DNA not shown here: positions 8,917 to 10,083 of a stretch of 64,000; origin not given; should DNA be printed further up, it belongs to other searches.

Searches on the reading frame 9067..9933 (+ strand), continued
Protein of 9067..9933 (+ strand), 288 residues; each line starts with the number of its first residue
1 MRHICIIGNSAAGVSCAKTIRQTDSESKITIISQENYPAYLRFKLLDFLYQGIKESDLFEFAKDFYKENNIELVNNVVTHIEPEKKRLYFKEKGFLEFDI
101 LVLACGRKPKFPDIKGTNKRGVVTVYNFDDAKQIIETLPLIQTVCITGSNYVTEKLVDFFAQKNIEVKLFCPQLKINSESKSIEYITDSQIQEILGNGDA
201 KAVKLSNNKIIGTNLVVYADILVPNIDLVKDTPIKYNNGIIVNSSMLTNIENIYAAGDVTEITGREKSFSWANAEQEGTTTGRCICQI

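Call 30: search_solved_structures(query=window:9067-9930:+, max_evalue=0.001, show_alignments=2)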
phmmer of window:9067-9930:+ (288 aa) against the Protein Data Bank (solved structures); distinct sequences matched with E-value up to 0.001: 58.
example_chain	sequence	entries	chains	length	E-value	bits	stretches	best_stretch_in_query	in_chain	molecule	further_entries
1xhc_A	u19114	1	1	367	1.4e-20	77.4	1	4-268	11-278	NADH oxidase /nitrite reductase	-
3klj_A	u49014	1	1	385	3e-19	73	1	4-280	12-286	NAD(FAD)-dependent dehydrogenase, NirB-family (N-terminal domain)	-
8c0z_E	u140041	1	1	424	8.9e-19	71.5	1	1-262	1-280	Similar to ferredoxin:NADH oxidoreductases or NADH oxidases,potential subunit of aldehyde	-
6pfz_D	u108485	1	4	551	6.9e-18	68.6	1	3-263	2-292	NADH oxidase (NoxA-3)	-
6ruz_A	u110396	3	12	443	1.2e-17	67.8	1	4-265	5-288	NADH oxidase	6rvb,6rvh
3kd9_A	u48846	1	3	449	1.3e-16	64.3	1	2-262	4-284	Coenzyme A disulfide reductase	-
4fx9_A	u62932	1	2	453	1.7e-16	64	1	3-262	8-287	Coenzyme A disulfide reductase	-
5l1n_A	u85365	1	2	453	2.8e-16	63.3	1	3-262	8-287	Coenzyme A disulfide reductase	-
3cgb_A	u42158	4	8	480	3e-16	63.2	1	5-259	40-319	Pyridine nucleotide-disulfide oxidoreductase, class I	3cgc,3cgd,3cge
3fg2_P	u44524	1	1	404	2.2e-13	53.8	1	4-285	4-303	Putative rubredoxin reductase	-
2cdu_A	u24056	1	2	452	2.5e-13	53.6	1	4-262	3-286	NADPH OXIDASE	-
9li3_A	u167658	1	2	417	1.4e-12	51.1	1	4-261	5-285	Ferredoxin--NAD(+) reductase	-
3iwa_A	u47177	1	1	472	1.5e-10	44.5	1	1-262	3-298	FAD-dependent pyridine nucleotide-disulphide oxidoreductase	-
2v3a_A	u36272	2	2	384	1.5e-10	44.5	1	197-265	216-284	RUBREDOXIN REDUCTASE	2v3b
3ef6_A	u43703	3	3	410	1.6e-09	41.2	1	2-148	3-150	Toluene 1,2-dioxygenase system ferredoxin--NAD(+) reductase | TodA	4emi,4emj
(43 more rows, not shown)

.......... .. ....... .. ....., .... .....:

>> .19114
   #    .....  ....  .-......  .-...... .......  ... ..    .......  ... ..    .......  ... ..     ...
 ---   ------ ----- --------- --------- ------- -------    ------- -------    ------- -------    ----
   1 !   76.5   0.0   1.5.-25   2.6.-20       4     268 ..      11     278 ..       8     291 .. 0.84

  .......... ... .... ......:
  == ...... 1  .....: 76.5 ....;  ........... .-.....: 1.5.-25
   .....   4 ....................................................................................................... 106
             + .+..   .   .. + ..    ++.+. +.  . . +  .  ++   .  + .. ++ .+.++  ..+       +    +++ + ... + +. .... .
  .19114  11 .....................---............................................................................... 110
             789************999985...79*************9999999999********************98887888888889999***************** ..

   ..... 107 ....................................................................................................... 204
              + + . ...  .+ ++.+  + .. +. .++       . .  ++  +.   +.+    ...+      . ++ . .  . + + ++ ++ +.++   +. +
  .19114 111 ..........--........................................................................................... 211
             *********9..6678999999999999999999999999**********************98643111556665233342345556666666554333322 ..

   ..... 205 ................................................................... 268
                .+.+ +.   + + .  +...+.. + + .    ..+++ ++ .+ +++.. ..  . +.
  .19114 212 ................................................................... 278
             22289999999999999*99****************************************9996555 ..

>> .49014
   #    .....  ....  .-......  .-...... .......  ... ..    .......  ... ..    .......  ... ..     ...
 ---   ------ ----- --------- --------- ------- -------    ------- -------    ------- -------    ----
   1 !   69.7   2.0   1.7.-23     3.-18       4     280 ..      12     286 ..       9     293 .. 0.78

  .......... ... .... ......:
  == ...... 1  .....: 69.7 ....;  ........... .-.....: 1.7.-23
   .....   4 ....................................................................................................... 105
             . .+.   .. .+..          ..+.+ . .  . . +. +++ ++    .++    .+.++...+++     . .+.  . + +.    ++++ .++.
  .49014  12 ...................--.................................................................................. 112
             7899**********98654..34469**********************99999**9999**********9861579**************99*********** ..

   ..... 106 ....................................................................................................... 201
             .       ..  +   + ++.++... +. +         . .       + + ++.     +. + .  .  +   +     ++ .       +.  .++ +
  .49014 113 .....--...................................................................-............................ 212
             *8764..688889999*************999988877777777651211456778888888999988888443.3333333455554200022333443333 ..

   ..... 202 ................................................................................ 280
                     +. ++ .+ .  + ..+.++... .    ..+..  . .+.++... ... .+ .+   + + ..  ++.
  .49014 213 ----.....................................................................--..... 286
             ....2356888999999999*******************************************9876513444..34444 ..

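Call 38: predict_structure(alignment_id=A2)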
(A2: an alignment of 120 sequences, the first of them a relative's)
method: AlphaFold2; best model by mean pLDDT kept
length: 288 residues; sequences in the alignment: 120
mean_pLDDT: 93.6   pTM: 0.89
mean pLDDT of the five models: 93.6, 93.1, 92.7, 92.2, 92.2
residues with pLDDT >= 90: 258; 70-90: 20; 50-70: 10; < 50: 0
segments of 3 or more residues with pLDDT < 50: none
pLDDT, mean of each block of 10 residues (from residue 1): 96 98 96 94 94 94 92 95 97 94 96 94 93 92 93 92 93 64 87 96 97 95 95 97 97 98 92 97 95
secondary structure, 60 per line:
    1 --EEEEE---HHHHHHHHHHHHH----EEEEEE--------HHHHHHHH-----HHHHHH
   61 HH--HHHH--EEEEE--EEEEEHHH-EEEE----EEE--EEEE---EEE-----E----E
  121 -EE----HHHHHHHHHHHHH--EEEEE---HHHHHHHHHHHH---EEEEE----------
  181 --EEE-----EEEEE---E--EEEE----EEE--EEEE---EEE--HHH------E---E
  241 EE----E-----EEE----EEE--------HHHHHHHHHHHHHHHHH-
elements in order: E3-7 H11-23 E28-33 H42-49 H55-62 H65-68 E71-75 E78-82 E87-90 E95-97 E100-103 E107-109 H128-140 E143-147 H151-162 E166-170 E183-185 E191-195 E202-205 E210-212 E215-218 E222-224 E240-242 E253-255 E260-262 H271-287

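Call 40: fold_search(model_id=the predicted structure, library=pdb)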
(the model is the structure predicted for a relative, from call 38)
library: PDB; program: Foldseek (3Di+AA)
matches with E <= 10: 1950; with E <= 0.001: 868
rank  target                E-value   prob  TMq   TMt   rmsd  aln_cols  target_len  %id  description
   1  9li3_B                4.3e-27  1.00  0.86  0.64   3.8       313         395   23  Crystal structure of FAD-dependent oxidoreductase from Marinomonas mediterranea (released 2026-01-21)
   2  9li3_A                3.6e-26  1.00  0.87  0.63   3.8       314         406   23  Crystal structure of FAD-dependent oxidoreductase from Marinomonas mediterranea (released 2026-01-21)
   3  3cgb_A                1.2e-25  1.00  0.87  0.58   3.6       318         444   24  Pyridine Nucleotide Complexes with Bacillus anthracis Coenzyme A-Disulfide Reductase: A Structural Analysis of Dual NA (released 2008-04-22)
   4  3lb8_A                2.6e-25  1.00  0.87  0.61   3.5       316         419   20  Crystal structure of the covalent putidaredoxin reductase-putidaredoxin complex (released 2010-02-23)
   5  4fx9_B                3.6e-25  1.00  0.88  0.58   3.6       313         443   24  Structure of the Pyrococcus horikoshii CoA persulfide/polysulfide reductase (released 2013-04-10)
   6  3lb8_B                3.8e-25  1.00  0.89  0.62   2.9       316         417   20  Crystal structure of the covalent putidaredoxin reductase-putidaredoxin complex (released 2010-02-23)
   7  8c0z_E                5.5e-25  1.00  0.86  0.60   3.7       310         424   22  CryoEM structure of a tungsten-containing aldehyde oxidoreductase from Aromatoleum aromaticum (released 2023-05-31)
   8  6pfz_D                7.0e-25  1.00  0.87  0.48   3.5       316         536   24  Structure of a NAD-Dependent Persulfide Reductase from A. fulgidus (released 2020-07-01)
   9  6pfz_A                7.9e-25  1.00  0.87  0.48   3.5       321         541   24  Structure of a NAD-Dependent Persulfide Reductase from A. fulgidus (released 2020-07-01)
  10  4emi                  8.4e-25  1.00  0.84  0.62   4.1       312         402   18  Toluene dioxygenase reductase in reduced state in complex with NAD+ (released 2012-09-26)
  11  1q1w_B                1.1e-24  1.00  0.87  0.61   3.6       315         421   21  Crystal Structure of Putidaredoxin Reductase from Pseudomonas putida (released 2004-02-24)
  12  1q1w_A                1.1e-24  1.00  0.86  0.60   3.6       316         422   20  Crystal Structure of Putidaredoxin Reductase from Pseudomonas putida (released 2004-02-24)
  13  8a56_A                1.2e-24  1.00  0.87  0.48   3.4       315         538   20  Coenzyme A-persulfide reductase (CoAPR) from Enterococcus faecalis (released 2022-09-14)
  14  6pfz_B                1.4e-24  1.00  0.86  0.47   3.7       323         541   23  Structure of a NAD-Dependent Persulfide Reductase from A. fulgidus (released 2020-07-01)
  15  1q1r_A                1.5e-24  1.00  0.87  0.61   3.6       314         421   20  Crystal Structure of Putidaredoxin Reductase from Pseudomonas putida (released 2004-02-24)
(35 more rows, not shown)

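Call 43: find_related_loci(query=A1, collection=genome_contigs, flank=10000)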
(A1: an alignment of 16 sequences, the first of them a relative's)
Query A1 (288 aa) in genome_contigs; peptide patterns used: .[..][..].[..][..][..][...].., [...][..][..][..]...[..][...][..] (x = any residue, [..] = any of these).
599 stretches matched a pattern (row limit reached: there are more); 546 encode a relative of the query (tblastn E <= 1e-3); the best 80 are kept; 80 distinct loci.
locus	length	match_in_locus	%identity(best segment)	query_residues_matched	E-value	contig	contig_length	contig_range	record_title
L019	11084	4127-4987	67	1-287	4e-132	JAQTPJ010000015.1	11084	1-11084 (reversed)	MAG: Candidatus Omnitrophota bacterium isolate STB_113 NODE_15209_length_11084_cov_2.846217_Sandtown_B, whole genome sho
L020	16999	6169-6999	41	1-261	2e-57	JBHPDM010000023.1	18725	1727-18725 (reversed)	Candidatus Omnitrophota bacterium isolate SAG AM-311-A19 NODE_23_length_18725_cov_31.026031, whole genome shotgun sequen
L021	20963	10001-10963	35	1-286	1e-53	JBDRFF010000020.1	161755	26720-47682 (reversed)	MAG: Candidatus Omnitrophota bacterium isolate MEGAHIT-group-1.354 k141_123215, whole genome shotgun sequence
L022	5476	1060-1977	34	2-286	2e-52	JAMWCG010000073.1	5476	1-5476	MAG: Candidatus Omnitrophota bacterium isolate JZ-2.bins.168.201808 NODE_31621_length_5476_cov_1.044681, whole genome sh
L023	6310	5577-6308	36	1-228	1e-41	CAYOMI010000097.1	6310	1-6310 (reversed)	MAG TPA_asm: uncultured Planctomycetales bacterium isolate SRP098346_co1_93 genome assembly, contig: NODE_17763_length_6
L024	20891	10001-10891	31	5-286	2e-39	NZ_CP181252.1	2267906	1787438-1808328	MAG: Sporanaerobacter sp. isolate UW_FK_SPOR1_1 chromosome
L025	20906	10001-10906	29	2-282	4e-39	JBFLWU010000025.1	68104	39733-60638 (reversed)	MAG: Thermodesulfobacteriota bacterium isolate MAG040 MAG040_25, whole genome shotgun sequence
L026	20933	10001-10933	31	1-286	9e-39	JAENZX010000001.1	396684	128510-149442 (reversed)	MAG: Thermincola ferriacetica isolate BM5_bin.18 BM5_bin18_NODE_4_length_396684_cov_8.947735, whole genome shotgun seque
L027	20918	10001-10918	32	3-282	1e-38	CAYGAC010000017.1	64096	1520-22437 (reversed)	MAG TPA_asm: uncultured Thermoplasmatales archaeon isolate ERP108616_co1_401 genome assembly, contig: k119_1458260, whol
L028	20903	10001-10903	30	3-282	2e-38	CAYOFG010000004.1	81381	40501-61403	MAG TPA_asm: uncultured Clostridia bacterium isolate binchicken_co376_202 genome assembly, contig: NODE_198_length_81381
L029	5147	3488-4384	30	6-282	7e-38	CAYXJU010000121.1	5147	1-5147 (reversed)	MAG TPA_asm: uncultured Candidatus Bathyarchaeia archaeon isolate SRP098346_co1_293 genome assembly, contig: NODE_24241_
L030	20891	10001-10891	33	1-282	1e-37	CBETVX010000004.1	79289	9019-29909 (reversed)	MAG TPA_asm: uncultured Eubacteriales bacterium isolate SRR13515399_binner123_Refined_12 genome assembly, contig: ERZ250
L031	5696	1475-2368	29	5-282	6e-37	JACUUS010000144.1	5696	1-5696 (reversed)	MAG: Dehalococcoidia bacterium isolate Kmv37 NODE_6630_length_5696_cov_6.961709, whole genome shotgun sequence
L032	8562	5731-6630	30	5-282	2e-36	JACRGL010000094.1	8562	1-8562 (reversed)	MAG: Candidatus Methylomirabilota bacterium isolate NC_groundwater_1750_Pr3_B-0.1um_56_10 SR-2_scaffold_141_2008142, who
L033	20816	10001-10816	30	6-261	2e-36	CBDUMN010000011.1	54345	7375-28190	MAG TPA_asm: uncultured Rhodospirillales bacterium isolate SRR22808116_binner13_Refined_62 genome assembly, contig: ERZ2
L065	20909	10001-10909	32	1-282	8e-32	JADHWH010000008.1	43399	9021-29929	MAG: Candidatus Omnitrophota bacterium isolate BS750m-G22 BS-750m-C749, whole genome shotgun sequence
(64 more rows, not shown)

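Call 49: find_related_loci(query=window:9067-9930:+, collection=metagenome_contigs, flank=6000)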
Query window:9067-9930:+ (288 aa) in metagenome_contigs; peptide patterns used: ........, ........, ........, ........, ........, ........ (x = any residue, [..] = any of these).
213 stretches matched a pattern, but none encodes a relative of the query by tblastn (E <= 1e-3).

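Call 51: find_related_loci(query=A3, collection=metagenome_contigs, flank=6000)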
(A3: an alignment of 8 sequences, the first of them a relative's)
Query A3 (288 aa) in metagenome_contigs; peptide patterns used: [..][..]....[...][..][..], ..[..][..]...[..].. (x = any residue, [..] = any of these).
600 stretches matched a pattern (row limit reached: there are more); 496 encode a relative of the query (tblastn E <= 1e-3); the best 80 are kept; 80 distinct loci.
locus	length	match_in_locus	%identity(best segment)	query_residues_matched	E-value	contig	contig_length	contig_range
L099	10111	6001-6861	42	1-287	3e-66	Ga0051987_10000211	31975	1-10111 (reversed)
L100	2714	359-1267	36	1-282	5e-53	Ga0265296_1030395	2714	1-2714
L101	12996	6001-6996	35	1-287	1e-49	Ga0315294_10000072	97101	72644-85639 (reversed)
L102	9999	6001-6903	34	5-282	2e-41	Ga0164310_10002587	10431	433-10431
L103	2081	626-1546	31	1-286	1e-41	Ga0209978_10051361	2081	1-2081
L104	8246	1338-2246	27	1-282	5e-41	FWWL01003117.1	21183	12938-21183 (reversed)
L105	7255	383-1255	27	1-276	7e-38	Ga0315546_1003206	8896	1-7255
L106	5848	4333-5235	29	1-286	6e-38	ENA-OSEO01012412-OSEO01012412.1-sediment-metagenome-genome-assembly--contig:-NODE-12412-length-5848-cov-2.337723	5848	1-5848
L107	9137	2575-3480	32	1-282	4e-38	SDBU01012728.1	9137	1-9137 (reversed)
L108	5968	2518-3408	29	1-282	8e-38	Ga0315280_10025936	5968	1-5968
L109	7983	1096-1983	29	1-282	4e-37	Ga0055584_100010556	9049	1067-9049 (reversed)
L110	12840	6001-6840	30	1-264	2e-37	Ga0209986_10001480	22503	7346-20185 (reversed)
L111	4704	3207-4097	28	1-282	7e-37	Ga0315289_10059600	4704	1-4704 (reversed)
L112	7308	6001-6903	31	6-282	3e-36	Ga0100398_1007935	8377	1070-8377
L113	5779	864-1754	29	1-282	2e-35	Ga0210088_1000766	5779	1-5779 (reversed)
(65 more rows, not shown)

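Call 66: search_protein_representatives(alignment_id=A3)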
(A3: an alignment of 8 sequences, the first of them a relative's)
Query: 8 sequences, 289 profile positions. Proteins with E-value up to 0.001 (for the whole library): 19138; up to 1e-10: 9432; up to 1e-30: 1260. The best 150 are listed.
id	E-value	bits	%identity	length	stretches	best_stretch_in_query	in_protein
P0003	1.4e-146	503.9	-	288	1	1-289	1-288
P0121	4.2e-96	338.3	-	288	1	1-287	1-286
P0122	2.3e-84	299.8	-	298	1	1-287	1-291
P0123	3.2e-81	289.5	-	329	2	1-238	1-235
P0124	8.3e-73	261.9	-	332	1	1-287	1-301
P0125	3.2e-71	256.7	-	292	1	3-286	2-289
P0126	6.7e-70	252.3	-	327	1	2-287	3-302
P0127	2.2e-69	250.6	-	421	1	1-286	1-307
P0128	5.0e-69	249.5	-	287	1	1-288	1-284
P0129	1.4e-67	244.7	-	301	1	1-284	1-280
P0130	8.7e-67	242.1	-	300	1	1-283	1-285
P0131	2.7e-66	240.5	-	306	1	15-286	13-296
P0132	9.7e-66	238.7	-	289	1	3-286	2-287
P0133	2.2e-65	237.5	-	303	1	1-269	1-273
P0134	3.0e-64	233.8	-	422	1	2-283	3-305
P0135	1.7e-63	231.3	-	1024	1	1-282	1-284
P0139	2.0e-62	227.8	-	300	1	1-276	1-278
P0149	1.0e-58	215.6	-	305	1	2-288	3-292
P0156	2.9e-57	210.9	-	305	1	1-286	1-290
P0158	6.3e-57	209.8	-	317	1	1-271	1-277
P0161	3.6e-56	207.3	-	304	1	1-286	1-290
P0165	1.1e-55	205.7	-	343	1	1-288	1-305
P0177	5.2e-53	196.9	-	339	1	1-267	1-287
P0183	2.5e-51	191.4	-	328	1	16-275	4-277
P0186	3.2e-51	191.0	-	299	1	1-267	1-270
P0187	4.4e-51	190.6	-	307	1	1-268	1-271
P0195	2.9e-50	187.9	-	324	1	1-264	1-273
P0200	9.3e-50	186.2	-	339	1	1-286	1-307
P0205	2.3e-49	184.9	-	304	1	1-286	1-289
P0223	4.0e-48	180.9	-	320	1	1-265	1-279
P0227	4.7e-48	180.6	-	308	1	2-260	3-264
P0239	1.6e-47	178.9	-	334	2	1-173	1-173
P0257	2.7e-46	174.9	-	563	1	2-285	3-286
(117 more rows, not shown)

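Call 69: list_cluster_members(proteins=[P0121, P0124, P0128, P0130, P0139, P0149, P0156, P0161, P0158, P0205])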
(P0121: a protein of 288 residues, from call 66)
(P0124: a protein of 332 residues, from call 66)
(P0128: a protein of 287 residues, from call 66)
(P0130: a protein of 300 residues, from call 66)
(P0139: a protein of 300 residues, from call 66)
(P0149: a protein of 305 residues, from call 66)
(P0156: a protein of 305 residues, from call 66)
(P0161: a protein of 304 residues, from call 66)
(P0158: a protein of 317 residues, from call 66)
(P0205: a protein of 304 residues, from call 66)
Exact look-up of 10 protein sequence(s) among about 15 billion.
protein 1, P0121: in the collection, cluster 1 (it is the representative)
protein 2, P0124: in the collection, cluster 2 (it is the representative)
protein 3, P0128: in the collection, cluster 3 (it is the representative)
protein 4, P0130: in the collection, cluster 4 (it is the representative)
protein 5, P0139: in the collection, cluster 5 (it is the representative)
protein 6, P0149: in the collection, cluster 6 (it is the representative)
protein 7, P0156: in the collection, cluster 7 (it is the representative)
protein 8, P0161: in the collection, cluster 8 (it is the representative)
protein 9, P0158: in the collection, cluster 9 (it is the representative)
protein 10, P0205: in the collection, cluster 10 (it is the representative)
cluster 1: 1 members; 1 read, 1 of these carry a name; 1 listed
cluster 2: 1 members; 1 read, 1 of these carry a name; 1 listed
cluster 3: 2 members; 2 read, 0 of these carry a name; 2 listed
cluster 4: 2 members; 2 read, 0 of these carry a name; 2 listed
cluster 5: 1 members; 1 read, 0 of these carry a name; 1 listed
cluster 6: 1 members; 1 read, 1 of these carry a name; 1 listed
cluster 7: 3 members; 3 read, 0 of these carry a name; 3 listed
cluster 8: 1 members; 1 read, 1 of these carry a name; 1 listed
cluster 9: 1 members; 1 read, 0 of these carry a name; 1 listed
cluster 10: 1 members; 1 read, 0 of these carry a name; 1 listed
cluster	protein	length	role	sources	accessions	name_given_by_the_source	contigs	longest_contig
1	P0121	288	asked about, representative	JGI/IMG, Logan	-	NAD(P)H-nitrite reductase large subunit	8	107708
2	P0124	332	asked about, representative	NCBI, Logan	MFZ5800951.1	MAG: NAD(P)/FAD-dependent oxidoreductase [Candidatus Omnitrophota bacterium]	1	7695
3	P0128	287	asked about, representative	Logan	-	-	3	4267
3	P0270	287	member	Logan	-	-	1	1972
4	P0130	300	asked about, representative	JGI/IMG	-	-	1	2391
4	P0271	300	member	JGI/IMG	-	-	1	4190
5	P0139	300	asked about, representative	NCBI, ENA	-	-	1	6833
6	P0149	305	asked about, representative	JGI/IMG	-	NAD(P)H-nitrite reductase large subunit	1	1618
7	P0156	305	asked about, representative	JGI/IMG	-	-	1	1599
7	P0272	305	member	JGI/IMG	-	-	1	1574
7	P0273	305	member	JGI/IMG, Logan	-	-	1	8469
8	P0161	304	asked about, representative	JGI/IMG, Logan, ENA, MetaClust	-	\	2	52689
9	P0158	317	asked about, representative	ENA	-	-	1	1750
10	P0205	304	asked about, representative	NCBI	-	-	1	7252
